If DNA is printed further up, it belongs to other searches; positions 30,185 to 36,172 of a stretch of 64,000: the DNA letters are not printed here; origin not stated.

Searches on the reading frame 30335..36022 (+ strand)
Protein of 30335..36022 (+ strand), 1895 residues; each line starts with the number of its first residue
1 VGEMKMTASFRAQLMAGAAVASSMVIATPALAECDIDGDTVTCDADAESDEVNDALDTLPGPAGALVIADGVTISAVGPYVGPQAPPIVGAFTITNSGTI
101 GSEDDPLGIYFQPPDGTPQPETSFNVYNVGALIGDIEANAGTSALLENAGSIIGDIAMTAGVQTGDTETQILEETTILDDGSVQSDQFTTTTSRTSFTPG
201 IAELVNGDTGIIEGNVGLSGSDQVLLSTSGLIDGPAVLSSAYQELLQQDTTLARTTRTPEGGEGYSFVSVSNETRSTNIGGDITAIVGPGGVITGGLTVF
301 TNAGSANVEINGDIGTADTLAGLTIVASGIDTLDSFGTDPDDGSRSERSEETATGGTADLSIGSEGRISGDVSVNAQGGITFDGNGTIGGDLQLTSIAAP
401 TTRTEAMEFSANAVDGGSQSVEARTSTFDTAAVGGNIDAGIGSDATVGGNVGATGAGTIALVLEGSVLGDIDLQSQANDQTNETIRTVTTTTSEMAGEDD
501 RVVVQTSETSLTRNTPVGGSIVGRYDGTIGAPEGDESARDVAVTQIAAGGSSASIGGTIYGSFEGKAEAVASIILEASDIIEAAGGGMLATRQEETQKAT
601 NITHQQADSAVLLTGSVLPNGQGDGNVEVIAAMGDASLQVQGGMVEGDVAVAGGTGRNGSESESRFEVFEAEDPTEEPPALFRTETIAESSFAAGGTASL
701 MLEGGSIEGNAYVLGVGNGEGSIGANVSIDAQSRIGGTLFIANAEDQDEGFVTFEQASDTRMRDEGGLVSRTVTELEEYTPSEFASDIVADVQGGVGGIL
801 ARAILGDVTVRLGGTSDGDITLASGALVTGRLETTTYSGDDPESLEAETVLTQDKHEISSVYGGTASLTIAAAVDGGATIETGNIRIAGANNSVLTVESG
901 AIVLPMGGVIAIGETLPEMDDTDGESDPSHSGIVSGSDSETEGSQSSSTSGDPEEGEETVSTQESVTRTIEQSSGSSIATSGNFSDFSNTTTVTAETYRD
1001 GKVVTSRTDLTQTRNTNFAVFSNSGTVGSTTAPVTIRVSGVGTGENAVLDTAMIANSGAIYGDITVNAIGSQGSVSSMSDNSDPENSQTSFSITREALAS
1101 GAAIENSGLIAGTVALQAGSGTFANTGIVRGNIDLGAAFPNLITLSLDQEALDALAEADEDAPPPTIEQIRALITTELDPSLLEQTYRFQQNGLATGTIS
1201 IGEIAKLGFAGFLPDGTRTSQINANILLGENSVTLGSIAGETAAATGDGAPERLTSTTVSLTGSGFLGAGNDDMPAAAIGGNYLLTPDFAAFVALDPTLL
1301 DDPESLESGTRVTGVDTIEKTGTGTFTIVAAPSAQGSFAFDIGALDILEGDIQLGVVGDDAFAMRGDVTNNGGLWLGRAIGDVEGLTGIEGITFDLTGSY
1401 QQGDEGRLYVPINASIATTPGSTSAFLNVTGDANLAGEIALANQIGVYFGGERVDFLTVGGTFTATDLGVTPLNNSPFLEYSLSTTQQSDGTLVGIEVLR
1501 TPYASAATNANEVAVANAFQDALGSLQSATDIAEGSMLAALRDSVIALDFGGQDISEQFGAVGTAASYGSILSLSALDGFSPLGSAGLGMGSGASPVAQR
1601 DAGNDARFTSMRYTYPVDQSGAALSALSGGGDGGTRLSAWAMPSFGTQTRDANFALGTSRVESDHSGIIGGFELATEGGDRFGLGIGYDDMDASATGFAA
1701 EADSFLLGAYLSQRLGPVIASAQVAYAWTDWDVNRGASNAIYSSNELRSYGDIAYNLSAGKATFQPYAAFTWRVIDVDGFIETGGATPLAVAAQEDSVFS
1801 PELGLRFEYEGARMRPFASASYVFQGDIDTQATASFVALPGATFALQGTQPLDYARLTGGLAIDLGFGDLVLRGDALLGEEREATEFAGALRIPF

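Call 29: search_protein_families(library=pfam, proteins=[window:30335-36022:+], max_evalue=0.001)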
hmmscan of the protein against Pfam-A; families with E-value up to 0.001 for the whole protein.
window:30335-36022:+ (1895 aa): 1 family
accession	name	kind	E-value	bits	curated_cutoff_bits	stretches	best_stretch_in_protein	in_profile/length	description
PF03797.25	Autotransporter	-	1.6e-27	97.3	26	1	1640-1868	2-246/255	Autotransporter beta-domain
